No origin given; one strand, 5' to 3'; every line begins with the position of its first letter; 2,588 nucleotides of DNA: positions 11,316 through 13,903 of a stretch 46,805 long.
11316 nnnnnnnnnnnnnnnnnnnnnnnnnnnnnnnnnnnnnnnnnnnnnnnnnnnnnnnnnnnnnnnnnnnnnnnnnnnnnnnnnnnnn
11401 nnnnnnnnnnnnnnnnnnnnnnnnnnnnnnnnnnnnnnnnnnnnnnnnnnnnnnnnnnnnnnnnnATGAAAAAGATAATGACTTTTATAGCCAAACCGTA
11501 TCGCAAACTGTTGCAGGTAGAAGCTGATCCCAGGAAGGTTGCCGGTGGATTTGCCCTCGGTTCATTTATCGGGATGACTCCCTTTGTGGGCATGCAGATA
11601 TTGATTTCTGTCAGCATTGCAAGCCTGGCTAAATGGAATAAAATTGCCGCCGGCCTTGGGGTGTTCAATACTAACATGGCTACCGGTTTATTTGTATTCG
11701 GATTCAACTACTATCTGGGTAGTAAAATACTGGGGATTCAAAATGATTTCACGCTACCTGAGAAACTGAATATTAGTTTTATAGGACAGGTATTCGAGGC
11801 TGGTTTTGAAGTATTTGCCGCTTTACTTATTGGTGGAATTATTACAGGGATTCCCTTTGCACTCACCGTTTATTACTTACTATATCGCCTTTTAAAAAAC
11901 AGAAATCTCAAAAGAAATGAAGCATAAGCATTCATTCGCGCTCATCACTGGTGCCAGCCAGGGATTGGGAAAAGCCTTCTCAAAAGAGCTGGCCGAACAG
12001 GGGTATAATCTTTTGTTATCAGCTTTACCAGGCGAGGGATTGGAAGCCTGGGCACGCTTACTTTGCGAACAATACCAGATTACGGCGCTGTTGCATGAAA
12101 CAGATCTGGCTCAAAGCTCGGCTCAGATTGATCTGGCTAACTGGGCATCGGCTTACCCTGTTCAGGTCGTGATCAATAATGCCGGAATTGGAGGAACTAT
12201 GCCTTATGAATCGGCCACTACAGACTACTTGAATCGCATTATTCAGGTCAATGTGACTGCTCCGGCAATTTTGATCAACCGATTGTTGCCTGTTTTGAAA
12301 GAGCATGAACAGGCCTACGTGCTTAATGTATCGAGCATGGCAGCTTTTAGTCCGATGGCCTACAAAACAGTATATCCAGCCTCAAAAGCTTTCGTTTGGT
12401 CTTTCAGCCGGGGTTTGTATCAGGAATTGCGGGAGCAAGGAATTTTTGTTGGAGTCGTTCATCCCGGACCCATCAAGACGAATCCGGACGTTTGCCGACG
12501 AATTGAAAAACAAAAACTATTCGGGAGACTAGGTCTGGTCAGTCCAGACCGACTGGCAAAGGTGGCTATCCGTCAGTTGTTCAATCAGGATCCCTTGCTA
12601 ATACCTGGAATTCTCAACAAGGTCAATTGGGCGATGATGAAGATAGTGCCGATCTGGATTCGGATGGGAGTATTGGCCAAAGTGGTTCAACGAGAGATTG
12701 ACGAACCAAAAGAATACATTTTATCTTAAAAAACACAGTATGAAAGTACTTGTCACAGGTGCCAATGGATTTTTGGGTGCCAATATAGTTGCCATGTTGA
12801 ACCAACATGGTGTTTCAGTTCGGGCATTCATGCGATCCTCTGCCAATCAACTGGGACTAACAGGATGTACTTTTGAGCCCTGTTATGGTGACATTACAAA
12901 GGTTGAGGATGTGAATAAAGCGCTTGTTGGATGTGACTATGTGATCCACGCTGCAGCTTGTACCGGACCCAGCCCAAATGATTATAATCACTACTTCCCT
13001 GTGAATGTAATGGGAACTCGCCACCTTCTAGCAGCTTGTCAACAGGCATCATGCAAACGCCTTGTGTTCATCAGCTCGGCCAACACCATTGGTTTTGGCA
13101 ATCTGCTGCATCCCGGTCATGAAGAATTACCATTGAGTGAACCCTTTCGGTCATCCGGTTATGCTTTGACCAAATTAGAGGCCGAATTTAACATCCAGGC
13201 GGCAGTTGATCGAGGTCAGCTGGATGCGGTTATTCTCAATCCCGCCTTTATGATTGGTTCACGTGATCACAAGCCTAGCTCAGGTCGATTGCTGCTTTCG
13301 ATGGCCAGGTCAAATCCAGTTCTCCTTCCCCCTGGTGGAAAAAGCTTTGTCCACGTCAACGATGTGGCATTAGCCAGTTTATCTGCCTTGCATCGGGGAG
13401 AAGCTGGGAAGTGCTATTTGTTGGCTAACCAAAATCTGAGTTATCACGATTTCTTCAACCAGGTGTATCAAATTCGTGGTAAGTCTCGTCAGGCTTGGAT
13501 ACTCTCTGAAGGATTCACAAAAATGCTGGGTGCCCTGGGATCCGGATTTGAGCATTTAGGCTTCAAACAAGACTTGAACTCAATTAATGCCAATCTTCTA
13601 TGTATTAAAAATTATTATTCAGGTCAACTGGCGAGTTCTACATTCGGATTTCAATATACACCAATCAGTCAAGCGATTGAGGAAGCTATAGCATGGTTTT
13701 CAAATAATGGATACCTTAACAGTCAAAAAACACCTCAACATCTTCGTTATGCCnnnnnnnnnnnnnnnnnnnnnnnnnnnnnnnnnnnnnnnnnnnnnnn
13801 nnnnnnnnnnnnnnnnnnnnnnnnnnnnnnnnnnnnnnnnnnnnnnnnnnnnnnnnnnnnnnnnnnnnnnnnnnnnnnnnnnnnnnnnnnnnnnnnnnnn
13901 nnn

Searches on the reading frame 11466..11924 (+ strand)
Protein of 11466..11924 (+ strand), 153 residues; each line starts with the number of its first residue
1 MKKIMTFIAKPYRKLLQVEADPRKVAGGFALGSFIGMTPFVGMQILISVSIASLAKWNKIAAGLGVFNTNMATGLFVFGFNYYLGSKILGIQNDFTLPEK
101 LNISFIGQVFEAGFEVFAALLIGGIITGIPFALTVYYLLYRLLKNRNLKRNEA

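Call 5: search_protein_families(library=pfam, proteins=[window:11466-11924:+])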
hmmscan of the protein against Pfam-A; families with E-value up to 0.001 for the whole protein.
window:11466-11924:+ (153 aa): 1 family
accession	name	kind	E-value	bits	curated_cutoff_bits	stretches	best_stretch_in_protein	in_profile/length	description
PF09835.14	DUF2062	-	1.2e-30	106.9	27.4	1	7-150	3-145/147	Uncharacterized protein conserved in bacteria (DUF2062)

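Call 6: search_protein_families(library=ncbifam, proteins=[window:11466-11924:+])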
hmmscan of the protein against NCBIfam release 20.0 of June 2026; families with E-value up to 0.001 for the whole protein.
window:11466-11924:+ (153 aa): 1 family
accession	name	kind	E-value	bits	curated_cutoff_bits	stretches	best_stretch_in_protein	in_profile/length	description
NF047382.1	T4SS_eff_BspA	equivalog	1.1e-13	51.4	300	1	13-139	34-161/179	type IV secretion system effector BspA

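Call 71: find_homologous_proteins(query=window:11466-11924:+, max_evalue=1e-20)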
Query window:11466-11924:+ (153 aa): 29 proteins with E <= 1e-20 among 352 candidates.
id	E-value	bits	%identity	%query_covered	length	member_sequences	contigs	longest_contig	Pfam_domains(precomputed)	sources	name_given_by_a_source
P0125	5.3e-92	323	100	100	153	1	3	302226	PF09835.15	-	-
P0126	4.7e-68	246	74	99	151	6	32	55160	PF09835.15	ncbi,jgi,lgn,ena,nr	ncbi:MAG: DUF2062 domain-containing protein [Bacteroidetes bacterium]|jgi:uncharacterized protein|nr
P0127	8.9e-68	245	73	97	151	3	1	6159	PF09835.15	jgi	-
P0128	2.2e-66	240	73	93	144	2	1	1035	PF09835.15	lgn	-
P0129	1.0e-65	238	71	98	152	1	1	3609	PF09835.15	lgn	-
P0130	1.3e-64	235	72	97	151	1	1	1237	PF09835.15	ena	-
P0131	1.7e-44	169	55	98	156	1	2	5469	PF09835.15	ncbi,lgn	ncbi:MAG: DUF2062 domain-containing protein [Bacteroidota bacterium]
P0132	1.5e-40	157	48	99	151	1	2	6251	PF09835.15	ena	-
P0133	4.9e-40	155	49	89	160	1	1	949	PF09835.15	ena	-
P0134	1.0e-39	154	48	95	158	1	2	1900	PF09835.15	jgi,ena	-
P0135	4.0e-38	149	49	95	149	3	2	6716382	PF09835.15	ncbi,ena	-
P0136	1.2e-37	147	52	88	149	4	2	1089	PF09835.15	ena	-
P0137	1.2e-36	144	51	92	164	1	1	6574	PF09835.15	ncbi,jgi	-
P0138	3.1e-36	143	47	99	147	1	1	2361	PF09835.15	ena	-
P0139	1.2e-35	141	51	84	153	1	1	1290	PF09835.15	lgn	-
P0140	2.0e-35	140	49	92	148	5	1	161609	PF09835.15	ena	-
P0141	9.3e-35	138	47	88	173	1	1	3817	PF09835.15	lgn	-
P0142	5.3e-34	135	46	93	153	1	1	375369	PF09835.15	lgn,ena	-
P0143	2.6e-33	133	43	93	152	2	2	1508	PF09835.15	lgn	-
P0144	5.7e-32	129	41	99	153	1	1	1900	PF09835.15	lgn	-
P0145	6.1e-32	129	49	82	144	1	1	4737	PF09835.15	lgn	-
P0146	7.5e-32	128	44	99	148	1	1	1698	PF09835.15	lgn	-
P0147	1.8e-30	124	47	89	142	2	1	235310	PF09835.15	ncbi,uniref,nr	ncbi:DUF2062 domain-containing protein [Sinomicrobium oceani]|uniref:DUF2062 domain-containing prote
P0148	7.5e-30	122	45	88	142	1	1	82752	PF09835.15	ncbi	ncbi:DUF2062 domain-containing protein [Sinomicrobium sp. M5D2P17]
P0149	1.1e-29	121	44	96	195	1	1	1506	PF09835.15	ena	-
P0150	2.8e-29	120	42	96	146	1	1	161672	PF09835.15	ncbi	ncbi:DUF2062 domain-containing protein [Sinomicrobium sp. M5D2P9]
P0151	7.6e-29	119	42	86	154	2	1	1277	PF09835.15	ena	-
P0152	1.6e-28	118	46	88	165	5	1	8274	PF09835.15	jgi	-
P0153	1.1e-27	115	38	88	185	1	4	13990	PF09835.15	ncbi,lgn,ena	-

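Call 72: find_encoding_contigs(protein=P0131, flank=7000, max_places=3)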
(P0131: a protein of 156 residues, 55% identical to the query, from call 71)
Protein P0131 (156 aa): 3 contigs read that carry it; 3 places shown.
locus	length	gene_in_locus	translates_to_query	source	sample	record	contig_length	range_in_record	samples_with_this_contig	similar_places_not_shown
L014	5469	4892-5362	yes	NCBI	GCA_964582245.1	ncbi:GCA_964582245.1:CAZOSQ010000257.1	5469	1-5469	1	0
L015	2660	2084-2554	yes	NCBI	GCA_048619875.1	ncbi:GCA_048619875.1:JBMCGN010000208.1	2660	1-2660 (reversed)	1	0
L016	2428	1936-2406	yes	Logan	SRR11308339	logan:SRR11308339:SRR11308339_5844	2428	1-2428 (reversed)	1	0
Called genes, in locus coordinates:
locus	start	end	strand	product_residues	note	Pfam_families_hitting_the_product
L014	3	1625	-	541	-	?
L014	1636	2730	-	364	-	PF25917:BSH_RND (weak), PF25973:BSH_CzcB (weak), PF25984:BSH_YknX (weak), PF25954:Beta-barrel_RND_2 (weak)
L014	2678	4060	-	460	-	PF02321:OEP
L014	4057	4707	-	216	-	PF00440:TetR_N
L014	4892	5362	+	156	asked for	PF09835:DUF2062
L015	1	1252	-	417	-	PF02321:OEP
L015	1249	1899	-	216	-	PF00440:TetR_N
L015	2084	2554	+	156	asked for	PF09835:DUF2062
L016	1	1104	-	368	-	?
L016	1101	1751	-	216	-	PF00440:TetR_N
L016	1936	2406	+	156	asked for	PF09835:DUF2062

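Call 73: find_encoding_contigs(protein=P0135, flank=7000, max_places=3)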
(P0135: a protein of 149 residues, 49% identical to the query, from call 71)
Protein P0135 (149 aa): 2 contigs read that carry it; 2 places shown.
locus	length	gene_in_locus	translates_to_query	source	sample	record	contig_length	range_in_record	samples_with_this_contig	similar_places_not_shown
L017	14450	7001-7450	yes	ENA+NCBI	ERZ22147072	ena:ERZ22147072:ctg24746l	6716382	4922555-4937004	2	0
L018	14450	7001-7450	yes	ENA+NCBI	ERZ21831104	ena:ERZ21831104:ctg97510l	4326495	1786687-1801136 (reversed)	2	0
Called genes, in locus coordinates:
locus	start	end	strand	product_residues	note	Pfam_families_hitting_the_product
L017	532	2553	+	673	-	PF07696:7TMR-DISMED2, PF07695:7TMR-DISM_7TM, PF06580:His_kinase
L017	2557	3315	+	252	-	PF00072:Response_reg, PF04397:LytTR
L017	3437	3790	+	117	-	-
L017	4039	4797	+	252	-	PF00106:adh_short, PF01370:Epimerase (faint), PF13561:adh_short_C2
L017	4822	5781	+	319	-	PF12833:HTH_18, PF00165:HTH_AraC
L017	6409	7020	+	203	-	-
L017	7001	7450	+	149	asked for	PF09835:DUF2062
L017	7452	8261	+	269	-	PF00106:adh_short, PF08659:KR, PF13561:adh_short_C2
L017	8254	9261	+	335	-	PF01073:3Beta_HSD, PF01370:Epimerase, PF02719:Polysacc_synt_2 (weak), PF04321:RmlD_sub_bind, PF05368:NmrA (weak), PF13460:NAD_binding_10, PF16363:GDP_Man_Dehyd, PF07993:NAD_binding_4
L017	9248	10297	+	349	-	PF06580:His_kinase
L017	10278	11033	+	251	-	PF00072:Response_reg, PF04397:LytTR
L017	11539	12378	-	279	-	PF20240:DUF6597 (weak), PF12833:HTH_18, PF00165:HTH_AraC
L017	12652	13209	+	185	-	-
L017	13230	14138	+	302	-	PF18962:Por_Secre_tail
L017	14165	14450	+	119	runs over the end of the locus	PF13788:DUF4180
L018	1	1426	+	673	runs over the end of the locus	PF07696:7TMR-DISMED2, PF07695:7TMR-DISM_7TM, PF06580:His_kinase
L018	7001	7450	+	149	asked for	PF09835:DUF2062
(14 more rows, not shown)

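Call 74: find_encoding_contigs(protein=P0129, flank=7000, max_places=3)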
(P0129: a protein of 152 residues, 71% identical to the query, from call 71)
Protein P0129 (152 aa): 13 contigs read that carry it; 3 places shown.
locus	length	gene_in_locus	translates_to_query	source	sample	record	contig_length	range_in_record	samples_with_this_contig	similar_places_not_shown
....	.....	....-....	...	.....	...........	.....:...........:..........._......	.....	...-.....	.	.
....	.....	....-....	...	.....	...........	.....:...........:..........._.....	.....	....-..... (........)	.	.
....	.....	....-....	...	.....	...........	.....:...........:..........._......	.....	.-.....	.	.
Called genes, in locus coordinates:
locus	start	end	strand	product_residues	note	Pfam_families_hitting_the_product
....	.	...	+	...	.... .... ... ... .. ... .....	?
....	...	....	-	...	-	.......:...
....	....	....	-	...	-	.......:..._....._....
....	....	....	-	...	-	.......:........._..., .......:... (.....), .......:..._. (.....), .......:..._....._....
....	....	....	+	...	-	-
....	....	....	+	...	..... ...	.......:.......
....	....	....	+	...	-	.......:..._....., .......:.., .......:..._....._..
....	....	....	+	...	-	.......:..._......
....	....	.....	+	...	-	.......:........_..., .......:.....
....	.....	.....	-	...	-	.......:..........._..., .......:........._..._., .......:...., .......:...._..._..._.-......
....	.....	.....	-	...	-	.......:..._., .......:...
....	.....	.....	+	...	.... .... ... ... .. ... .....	-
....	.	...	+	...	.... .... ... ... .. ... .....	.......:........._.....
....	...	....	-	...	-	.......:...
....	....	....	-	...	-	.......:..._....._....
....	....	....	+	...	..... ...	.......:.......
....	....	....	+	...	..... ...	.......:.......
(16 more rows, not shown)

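Call 78: find_encoding_contigs(protein=P0147, flank=6000, max_places=2)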
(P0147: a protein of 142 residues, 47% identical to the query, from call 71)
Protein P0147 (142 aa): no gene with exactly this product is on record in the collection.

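Call 79: find_encoding_contigs(protein=P0140, flank=6000, max_places=2)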
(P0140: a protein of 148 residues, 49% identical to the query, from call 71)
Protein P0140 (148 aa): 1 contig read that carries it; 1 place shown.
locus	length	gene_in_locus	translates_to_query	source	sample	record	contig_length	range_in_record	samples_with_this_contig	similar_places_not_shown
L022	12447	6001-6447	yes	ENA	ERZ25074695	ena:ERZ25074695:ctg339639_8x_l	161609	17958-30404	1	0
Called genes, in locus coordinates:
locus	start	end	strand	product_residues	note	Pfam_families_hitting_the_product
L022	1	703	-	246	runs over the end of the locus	PF02348:CTP_transf_3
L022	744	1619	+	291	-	PF01476:LysM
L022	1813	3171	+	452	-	PF00291:PALP, PF00571:CBS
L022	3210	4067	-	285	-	PF08239:SH3_3, PF18348:SH3_16, PF00877:NLPC_P60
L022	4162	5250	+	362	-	PF11751:PorP_SprF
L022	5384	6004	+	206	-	-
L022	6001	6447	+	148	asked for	PF09835:DUF2062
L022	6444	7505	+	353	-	PF06580:His_kinase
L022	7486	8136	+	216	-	PF00072:Response_reg, PF04397:LytTR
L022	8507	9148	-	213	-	PF09359:VTC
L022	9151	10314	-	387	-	PF00926:DHBP_synthase, PF00925:GTP_cyclohydro2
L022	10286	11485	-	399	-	PF13506:Glyco_transf_21, PF13641:Glyco_tranf_2_3, PF00535:Glycos_transf_2, PF13632:Glyco_trans_2_3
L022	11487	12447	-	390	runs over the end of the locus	PF13439:Glyco_transf_4, PF00534:Glycos_transf_1, PF13692:Glyco_trans_1_4, PF13524:Glyco_trans_1_2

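Call 80: find_encoding_contigs(protein=P0142, flank=6000, max_places=2)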
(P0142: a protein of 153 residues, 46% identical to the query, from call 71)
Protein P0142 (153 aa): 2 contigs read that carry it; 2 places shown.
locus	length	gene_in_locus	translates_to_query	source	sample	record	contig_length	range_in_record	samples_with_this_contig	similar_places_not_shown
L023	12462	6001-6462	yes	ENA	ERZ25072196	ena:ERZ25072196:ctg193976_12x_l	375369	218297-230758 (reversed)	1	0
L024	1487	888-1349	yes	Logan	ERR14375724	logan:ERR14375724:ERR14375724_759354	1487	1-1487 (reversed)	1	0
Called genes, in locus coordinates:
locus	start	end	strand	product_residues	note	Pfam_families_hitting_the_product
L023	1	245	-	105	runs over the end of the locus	-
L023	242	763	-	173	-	PF07719:TPR_2 (faint), PF13424:TPR_12 (faint), PF14559:TPR_19 (weak)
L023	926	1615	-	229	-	PF00472:RF-1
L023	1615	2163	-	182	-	-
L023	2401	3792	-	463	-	PF01139:RtcB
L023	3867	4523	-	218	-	-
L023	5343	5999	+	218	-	-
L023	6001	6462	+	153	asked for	PF09835:DUF2062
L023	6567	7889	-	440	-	PF02321:OEP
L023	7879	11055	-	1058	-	PF00873:ACR_tran, PF03176:MMPL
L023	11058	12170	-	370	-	PF25917:BSH_RND (faint)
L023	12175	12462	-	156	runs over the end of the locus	PF12802:MarR_2, PF01047:MarR, PF13412:HTH_24 (weak), PF04182:B-block_TFIIIC (weak)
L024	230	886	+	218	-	-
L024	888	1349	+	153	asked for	PF09835:DUF2062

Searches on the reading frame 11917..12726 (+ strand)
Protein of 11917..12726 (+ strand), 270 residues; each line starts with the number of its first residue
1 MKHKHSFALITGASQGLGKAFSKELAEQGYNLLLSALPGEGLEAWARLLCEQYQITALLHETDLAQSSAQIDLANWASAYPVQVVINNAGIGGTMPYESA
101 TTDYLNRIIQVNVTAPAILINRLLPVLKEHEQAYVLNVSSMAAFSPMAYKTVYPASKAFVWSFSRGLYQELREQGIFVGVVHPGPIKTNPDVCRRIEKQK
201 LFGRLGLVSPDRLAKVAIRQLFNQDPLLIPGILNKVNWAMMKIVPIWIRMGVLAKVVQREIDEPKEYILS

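Call 5: search_protein_families(library=pfam, proteins=[window:11917-12726:+])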
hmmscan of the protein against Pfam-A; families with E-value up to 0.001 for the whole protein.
window:11917-12726:+ (270 aa): 3 families
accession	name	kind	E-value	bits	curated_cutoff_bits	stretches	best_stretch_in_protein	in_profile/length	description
PF00106.31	adh_short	-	2.1e-38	132.2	26.6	1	8-189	3-185/195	short chain dehydrogenase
PF13561.12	adh_short_C2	-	1.1e-22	81.2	27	1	12-189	1-179/236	Enoyl-(Acyl carrier protein) reductase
PF08659.16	KR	-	2.2e-09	37.9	22.6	1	8-165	3-161/180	KR domain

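Call 6: search_protein_families(library=ncbifam, proteins=[window:11917-12726:+])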
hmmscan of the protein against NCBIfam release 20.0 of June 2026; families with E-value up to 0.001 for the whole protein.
window:11917-12726:+ (270 aa): 206 families (the best 25 are shown)
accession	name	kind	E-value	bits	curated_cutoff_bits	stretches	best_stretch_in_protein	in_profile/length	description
NF040690.1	mycolate_SDR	equivalog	2.5e-38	132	380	1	3-256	6-260/265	mycolate reductase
NF005672.0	PRK07454.1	equivalog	2.4e-31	108.8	234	1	3-215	4-215/241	SDR family oxidoreductase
NF005559.1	PRK07231.1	subfamily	3e-30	105.5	215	1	5-189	4-189/249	glucose 1-dehydrogenase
NF004825.0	PRK06181.1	equivalog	7.3e-29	100.9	215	1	4-190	5-192/268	SDR family oxidoreductase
NF006123.0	PRK08267.1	equivalog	6.6e-28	97.6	261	1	9-250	6-250/261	SDR family oxidoreductase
NF004526.0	PRK05872.1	subfamily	2.7e-27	95.7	276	1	7-213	12-216/297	short-chain dehydrogenase/reductase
NF006565.0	PRK09072.1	equivalog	1e-26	94.1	238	1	1-190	1-190/265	SDR family oxidoreductase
TIGR01963.1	PHB_DH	subfamily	3.5e-26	92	307.05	1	8-199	4-195/255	3-hydroxybutyrate dehydrogenase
NF004196.0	PRK05650.1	equivalog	4.3e-26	91.6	297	1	9-248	6-252/272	SDR family oxidoreductase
NF004514.1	PRK05855.1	equivalog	5.5e-26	91.3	455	1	5-189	313-499/578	SDR family oxidoreductase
NF005473.0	PRK07069.1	equivalog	7.2e-26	91.3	339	1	7-201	12-214/262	SDR family oxidoreductase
NF005806.0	PRK07666.1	equivalog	8.3e-26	90.7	286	1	4-189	6-192/239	3-ketoacyl-ACP reductase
NF004823.0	PRK06179.1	subfamily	9.9e-26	90.8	310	1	2-193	2-186/271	oxidoreductase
NF009466.0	PRK12826.1-2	subfamily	1.3e-25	90.3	222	1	7-189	5-190/248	3-oxoacyl-ACP reductase FabG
NF004824.0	PRK06180.1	subfamily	1.6e-25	89.9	298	1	5-189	4-186/279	oxidoreductase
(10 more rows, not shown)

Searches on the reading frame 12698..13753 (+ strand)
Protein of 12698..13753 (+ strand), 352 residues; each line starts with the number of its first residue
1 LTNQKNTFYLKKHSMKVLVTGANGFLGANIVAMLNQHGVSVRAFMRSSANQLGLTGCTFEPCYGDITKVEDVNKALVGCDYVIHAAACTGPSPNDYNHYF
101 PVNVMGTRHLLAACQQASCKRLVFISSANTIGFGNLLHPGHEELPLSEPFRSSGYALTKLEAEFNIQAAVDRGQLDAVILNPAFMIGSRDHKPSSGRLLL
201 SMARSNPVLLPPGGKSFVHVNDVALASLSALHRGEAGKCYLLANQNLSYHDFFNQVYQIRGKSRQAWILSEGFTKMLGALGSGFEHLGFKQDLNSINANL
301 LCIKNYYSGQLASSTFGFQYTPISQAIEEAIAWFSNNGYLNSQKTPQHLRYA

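Call 5: search_protein_families(library=pfam, proteins=[window:12698-13753:+])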
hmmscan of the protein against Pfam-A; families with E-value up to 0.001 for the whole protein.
window:12698-13753:+ (352 aa): 9 families
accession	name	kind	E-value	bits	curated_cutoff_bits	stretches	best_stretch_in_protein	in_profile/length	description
PF01370.27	Epimerase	-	1.3e-34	120.2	20.9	1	17-238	1-235/240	NAD dependent epimerase/dehydratase family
PF01073.25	3Beta_HSD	-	9.6e-25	87.6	22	1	18-226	1-224/280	3-beta hydroxysteroid dehydrogenase/isomerase family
PF13460.12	NAD_binding_10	-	2e-16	60.8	27.2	1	21-185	1-146/184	NAD(P)H-binding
PF07993.18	NAD_binding_4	-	7.8e-15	55.1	20.1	1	70-196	80-214/258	Male sterility protein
PF16363.11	GDP_Man_Dehyd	-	6.3e-13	49.3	27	1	18-184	1-182/332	GDP-mannose 4,6 dehydratase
PF04321.23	RmlD_sub_bind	-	9.3e-11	41.8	27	1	15-171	1-141/287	RmlD substrate binding domain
PF02719.21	Polysacc_synt_2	-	2.2e-07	30.8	20.2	1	17-128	1-129/293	Polysaccharide biosynthesis protein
PF05368.20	NmrA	-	1.1e-05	25.6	27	1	15-126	3-106/298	NmrA-like family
PF08659.16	KR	-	0.00018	21.9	22.6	1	17-131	3-140/180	KR domain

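Call 6: search_protein_families(library=ncbifam, proteins=[window:12698-13753:+])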
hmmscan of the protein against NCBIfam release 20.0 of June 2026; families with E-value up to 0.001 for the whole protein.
window:12698-13753:+ (352 aa): 27 families (the best 25 are shown)
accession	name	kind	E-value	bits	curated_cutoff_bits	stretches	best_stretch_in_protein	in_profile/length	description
TIGR03466.1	HpnA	hypoth_equivalog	3.3e-58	197.1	367.65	1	15-340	1-327/327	hopanoid-associated sugar epimerase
NF052578.1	StrlDmthSdmBMthl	equivalog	1.1e-45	156.8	600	1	15-339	1-327/328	sterol demethylase protein SdmB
NF042422.1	oxyalk_red_OleD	equivalog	4e-29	102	580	1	15-318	1-311/329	2-alkyl-3-oxoalkanoate reductase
NF042423.1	oxyalk_red_Shew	equivalog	1.5e-25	90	580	1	10-192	4-181/331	2-alkyl-3-oxoalkanoate reductase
TIGR01746.1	Thioester-redct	subfamily_domain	7.8e-22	78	213.35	2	79-258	89-279/371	thioester reductase domain-containing protein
TIGR04180.1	EDH_00030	hypoth_equivalog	3.7e-16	59.1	475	1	17-182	1-172/297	NAD-dependent 4,6-dehydratase LegB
TIGR02197.1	heptose_epim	equivalog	3.2e-14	52.8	274.6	1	17-138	1-125/316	ADP-glyceromanno-heptose 6-epimerase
TIGR01179.1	galE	equivalog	8.9e-13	47.8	262.3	1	16-180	1-171/332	UDP-glucose 4-epimerase GalE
TIGR01181.1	dTDP_gluc_dehyt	equivalog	1.2e-10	41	365.1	1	16-246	1-246/321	dTDP-glucose 4,6-dehydratase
NF058621.1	DiazavRedAvaA7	equivalog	5.8e-10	39.3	400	1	15-237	1-225/304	3-diazoavenalumate denitrifying reductase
NF043036.1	ErythonDh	equivalog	7.7e-10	38.5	325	1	15-180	1-174/321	D-erythronate dehydrogenase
NF004520.0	PRK05865.1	equivalog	7e-09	34.1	1509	1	15-137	1-113/854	sugar epimerase family protein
TIGR01214.1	rmlD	equivalog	9.5e-09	34.7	224.05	1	16-261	1-227/285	dTDP-4-dehydrorhamnose reductase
NF041293.1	G6PDh_Azf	equivalog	1.1e-08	34.8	400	1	16-132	4-120/252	NAD-dependent glucose-6-phosphate dehydrogenase Azf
TIGR03589.1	PseB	equivalog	2.7e-08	33.1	407.75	1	15-128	5-126/324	UDP-N-acetylglucosamine 4,6-dehydratase (inverting)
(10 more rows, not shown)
